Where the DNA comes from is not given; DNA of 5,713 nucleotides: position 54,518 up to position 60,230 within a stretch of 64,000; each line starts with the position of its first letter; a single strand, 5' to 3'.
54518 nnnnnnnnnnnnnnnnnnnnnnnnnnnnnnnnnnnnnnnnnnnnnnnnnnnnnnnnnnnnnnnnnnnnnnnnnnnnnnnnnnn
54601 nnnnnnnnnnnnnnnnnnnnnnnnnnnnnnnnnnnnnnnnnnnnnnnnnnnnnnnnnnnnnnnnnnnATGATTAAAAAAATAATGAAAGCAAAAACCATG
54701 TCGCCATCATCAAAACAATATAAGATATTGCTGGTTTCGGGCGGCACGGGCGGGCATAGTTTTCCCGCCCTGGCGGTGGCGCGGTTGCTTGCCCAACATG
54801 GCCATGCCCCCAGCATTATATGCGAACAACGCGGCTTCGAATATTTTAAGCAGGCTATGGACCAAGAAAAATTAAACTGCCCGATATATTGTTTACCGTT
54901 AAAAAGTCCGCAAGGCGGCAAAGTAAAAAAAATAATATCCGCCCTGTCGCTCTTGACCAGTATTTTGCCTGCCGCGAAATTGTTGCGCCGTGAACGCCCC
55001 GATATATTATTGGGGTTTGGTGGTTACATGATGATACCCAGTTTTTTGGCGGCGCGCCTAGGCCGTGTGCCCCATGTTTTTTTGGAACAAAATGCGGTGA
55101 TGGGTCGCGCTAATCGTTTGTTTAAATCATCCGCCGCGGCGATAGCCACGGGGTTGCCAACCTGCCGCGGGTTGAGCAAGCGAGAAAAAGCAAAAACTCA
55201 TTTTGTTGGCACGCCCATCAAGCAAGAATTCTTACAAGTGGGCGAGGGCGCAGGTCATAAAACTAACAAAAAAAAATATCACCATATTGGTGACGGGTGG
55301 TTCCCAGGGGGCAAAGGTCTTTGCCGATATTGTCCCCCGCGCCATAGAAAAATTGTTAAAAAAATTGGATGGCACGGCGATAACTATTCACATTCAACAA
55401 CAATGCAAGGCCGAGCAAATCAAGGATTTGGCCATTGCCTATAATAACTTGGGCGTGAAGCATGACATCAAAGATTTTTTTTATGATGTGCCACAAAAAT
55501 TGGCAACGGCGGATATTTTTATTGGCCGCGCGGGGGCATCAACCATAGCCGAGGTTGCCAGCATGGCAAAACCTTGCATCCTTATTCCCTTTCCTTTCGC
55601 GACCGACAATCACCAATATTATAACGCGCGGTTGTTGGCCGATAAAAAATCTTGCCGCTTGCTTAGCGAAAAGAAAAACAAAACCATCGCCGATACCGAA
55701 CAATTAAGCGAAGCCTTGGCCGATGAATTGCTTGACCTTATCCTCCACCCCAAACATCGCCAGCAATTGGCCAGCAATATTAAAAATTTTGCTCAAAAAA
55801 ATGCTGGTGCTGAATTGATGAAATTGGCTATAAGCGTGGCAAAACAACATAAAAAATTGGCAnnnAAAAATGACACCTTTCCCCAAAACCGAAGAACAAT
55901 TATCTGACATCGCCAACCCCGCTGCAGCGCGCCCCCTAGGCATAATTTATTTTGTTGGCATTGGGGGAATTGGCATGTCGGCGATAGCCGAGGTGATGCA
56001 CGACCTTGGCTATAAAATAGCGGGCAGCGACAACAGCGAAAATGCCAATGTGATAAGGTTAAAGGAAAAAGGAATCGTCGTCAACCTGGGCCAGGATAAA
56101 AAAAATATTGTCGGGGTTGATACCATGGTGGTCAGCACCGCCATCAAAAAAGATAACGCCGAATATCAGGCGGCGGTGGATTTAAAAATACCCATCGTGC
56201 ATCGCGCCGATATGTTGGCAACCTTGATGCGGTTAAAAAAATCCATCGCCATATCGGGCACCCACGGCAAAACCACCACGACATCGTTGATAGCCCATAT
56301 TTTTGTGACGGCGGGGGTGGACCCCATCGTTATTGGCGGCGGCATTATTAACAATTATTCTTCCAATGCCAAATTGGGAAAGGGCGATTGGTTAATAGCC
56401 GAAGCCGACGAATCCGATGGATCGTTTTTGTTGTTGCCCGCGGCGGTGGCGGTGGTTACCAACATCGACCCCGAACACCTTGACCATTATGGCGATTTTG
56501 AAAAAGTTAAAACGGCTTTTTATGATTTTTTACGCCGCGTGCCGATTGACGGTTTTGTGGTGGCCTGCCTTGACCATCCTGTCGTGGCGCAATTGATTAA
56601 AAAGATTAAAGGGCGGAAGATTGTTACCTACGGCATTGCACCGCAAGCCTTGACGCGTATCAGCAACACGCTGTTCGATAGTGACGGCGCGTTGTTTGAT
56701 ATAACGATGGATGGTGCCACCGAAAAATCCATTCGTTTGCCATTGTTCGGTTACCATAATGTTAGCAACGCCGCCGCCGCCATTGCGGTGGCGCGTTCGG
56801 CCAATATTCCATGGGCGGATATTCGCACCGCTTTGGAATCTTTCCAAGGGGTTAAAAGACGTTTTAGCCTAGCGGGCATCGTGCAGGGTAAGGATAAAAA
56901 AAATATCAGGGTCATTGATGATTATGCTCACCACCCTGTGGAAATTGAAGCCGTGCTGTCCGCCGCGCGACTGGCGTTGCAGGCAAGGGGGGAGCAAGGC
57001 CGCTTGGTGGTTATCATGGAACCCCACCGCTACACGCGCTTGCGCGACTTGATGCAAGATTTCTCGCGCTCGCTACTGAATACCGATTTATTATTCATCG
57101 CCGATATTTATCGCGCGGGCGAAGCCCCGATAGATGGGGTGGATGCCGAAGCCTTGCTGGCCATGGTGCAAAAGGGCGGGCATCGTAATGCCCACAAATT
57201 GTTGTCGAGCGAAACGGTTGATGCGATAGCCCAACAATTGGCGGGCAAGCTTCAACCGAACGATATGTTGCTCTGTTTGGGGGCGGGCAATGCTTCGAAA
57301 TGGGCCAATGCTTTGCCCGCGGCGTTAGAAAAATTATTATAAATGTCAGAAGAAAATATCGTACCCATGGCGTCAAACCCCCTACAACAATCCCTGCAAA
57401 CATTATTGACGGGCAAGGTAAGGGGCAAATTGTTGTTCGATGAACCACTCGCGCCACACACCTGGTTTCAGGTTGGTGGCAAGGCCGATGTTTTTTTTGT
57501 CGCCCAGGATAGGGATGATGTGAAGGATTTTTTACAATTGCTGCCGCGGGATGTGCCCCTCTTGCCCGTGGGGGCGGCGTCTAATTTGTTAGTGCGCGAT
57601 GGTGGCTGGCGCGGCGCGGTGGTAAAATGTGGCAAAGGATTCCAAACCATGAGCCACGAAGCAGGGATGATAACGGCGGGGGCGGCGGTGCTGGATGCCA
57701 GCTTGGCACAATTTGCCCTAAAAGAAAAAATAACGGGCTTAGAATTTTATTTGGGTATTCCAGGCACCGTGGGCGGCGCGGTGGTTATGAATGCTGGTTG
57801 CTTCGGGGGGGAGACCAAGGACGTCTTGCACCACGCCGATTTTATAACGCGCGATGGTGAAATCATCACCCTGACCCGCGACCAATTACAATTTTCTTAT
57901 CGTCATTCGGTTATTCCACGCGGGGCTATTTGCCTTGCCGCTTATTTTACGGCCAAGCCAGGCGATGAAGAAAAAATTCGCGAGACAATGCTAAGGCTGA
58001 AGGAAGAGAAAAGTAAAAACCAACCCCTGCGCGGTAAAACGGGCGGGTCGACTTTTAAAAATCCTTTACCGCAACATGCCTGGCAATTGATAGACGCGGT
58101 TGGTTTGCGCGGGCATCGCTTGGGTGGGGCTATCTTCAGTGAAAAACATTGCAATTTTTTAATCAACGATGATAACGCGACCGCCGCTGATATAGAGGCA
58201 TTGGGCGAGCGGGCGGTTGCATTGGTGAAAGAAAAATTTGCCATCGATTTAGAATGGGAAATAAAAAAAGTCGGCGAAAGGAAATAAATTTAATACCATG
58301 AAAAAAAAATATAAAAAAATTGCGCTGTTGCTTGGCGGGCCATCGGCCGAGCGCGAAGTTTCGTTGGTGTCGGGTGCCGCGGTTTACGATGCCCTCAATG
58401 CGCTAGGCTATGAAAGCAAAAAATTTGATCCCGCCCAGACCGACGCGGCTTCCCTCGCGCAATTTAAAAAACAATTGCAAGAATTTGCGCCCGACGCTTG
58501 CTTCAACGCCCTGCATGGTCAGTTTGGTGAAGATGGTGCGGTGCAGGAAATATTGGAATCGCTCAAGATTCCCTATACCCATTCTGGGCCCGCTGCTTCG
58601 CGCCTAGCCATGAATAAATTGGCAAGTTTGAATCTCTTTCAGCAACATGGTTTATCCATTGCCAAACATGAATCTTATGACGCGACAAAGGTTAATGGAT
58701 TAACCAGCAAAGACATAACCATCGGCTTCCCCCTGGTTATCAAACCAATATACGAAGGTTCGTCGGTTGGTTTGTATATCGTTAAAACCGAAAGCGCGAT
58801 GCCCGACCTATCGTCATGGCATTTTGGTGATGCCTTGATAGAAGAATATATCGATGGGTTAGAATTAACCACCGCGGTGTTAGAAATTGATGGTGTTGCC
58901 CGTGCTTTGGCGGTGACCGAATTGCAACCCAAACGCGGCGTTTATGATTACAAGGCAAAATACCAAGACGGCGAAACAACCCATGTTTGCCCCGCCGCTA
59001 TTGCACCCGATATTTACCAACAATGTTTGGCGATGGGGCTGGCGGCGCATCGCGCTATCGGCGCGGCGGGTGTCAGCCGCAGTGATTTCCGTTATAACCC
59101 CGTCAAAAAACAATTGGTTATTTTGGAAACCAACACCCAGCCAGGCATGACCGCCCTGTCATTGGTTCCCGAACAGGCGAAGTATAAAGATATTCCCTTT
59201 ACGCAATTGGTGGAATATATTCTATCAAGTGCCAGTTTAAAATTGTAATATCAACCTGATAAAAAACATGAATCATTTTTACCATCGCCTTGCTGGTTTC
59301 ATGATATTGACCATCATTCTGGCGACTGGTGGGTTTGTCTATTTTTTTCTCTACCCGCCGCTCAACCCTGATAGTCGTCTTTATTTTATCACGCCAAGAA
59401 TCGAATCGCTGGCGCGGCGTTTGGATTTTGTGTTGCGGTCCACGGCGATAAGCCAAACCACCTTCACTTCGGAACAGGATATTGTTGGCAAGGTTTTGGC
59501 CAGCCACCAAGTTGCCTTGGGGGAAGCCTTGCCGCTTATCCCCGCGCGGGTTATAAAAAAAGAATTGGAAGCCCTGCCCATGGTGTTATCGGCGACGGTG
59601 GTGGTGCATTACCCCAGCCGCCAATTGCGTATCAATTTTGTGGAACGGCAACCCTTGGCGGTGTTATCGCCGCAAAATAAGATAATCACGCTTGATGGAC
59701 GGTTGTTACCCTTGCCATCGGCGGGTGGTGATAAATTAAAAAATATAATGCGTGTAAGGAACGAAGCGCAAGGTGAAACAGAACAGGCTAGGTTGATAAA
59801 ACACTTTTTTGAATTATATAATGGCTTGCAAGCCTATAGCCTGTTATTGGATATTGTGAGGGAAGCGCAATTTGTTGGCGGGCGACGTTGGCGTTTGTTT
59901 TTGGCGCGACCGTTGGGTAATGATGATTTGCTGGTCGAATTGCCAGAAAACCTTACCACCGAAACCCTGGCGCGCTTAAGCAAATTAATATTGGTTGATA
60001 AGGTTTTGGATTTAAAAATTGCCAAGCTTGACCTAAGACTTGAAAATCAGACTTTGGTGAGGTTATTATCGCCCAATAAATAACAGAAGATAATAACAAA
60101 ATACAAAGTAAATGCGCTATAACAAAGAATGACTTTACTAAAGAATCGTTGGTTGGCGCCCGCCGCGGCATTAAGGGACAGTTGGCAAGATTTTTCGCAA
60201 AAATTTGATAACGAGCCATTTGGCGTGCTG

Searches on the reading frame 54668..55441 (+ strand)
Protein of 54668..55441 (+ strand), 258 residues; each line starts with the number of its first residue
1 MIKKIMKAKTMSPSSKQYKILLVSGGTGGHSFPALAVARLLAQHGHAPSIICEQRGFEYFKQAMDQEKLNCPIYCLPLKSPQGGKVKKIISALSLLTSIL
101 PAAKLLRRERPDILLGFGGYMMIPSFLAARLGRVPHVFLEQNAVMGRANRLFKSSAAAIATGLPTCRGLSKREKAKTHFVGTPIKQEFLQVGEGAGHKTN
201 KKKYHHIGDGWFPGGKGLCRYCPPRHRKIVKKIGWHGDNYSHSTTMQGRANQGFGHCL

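Call 42: search_protein_families(library=pfam, proteins=[window:54668-55441:+], max_evalue=0.0001)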
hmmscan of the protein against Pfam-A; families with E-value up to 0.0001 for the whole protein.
window:54668-55441:+ (258 aa): 3 families
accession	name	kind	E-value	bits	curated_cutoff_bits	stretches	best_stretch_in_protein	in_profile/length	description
PF03033.26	Glyco_transf_28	-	9.5e-22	78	26.2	1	20-160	1-138/139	Glycosyltransferase family 28 N-terminal domain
PF13579.12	Glyco_trans_4_4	-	2.3e-06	28.5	29.7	1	34-148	7-109/158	Glycosyl transferase 4-like domain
PF13439.12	Glyco_transf_4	-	1.6e-05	25.4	28.5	1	34-138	8-101/170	Glycosyltransferase Family 4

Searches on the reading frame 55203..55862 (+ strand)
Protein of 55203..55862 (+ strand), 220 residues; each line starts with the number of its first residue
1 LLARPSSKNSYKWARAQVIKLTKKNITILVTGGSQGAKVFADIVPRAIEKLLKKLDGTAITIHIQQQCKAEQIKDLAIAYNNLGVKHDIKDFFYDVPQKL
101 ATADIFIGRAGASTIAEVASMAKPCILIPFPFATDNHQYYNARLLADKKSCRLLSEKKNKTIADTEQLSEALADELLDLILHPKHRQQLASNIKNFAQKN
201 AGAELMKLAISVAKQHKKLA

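Call 42: search_protein_families(library=pfam, proteins=[window:55203-55862:+], max_evalue=0.0001)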
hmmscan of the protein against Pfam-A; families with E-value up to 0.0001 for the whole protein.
window:55203-55862:+ (220 aa): 1 family
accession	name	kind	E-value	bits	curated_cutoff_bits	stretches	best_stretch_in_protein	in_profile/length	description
PF04101.22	Glyco_tran_28_C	-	2.6e-33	115.8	22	1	27-193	1-154/166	Glycosyltransferase family 28 C-terminal domain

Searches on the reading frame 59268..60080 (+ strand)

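Call 43: search_protein_families(library=pfam, proteins=[window:59268-60080:+], max_evalue=0.0001)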
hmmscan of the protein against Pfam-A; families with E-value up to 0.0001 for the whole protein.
window:59268-60080:+ (271 aa): 0 families

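Call 50: search_protein_families(library=pfam, proteins=[window:59268-60080:+], max_evalue=1)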
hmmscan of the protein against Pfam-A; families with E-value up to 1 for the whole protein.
window:59268-60080:+ (271 aa): 2 families
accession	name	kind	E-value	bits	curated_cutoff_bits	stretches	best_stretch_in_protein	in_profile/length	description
PF03799.20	FtsQ_DivIB_C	-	0.00016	23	21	1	139-257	11-114/114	Cell division protein FtsQ/DivIB, C-terminal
PF08478.15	POTRA_1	-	0.00034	21.3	23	1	60-127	7-69/69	POTRA domain, FtsQ-type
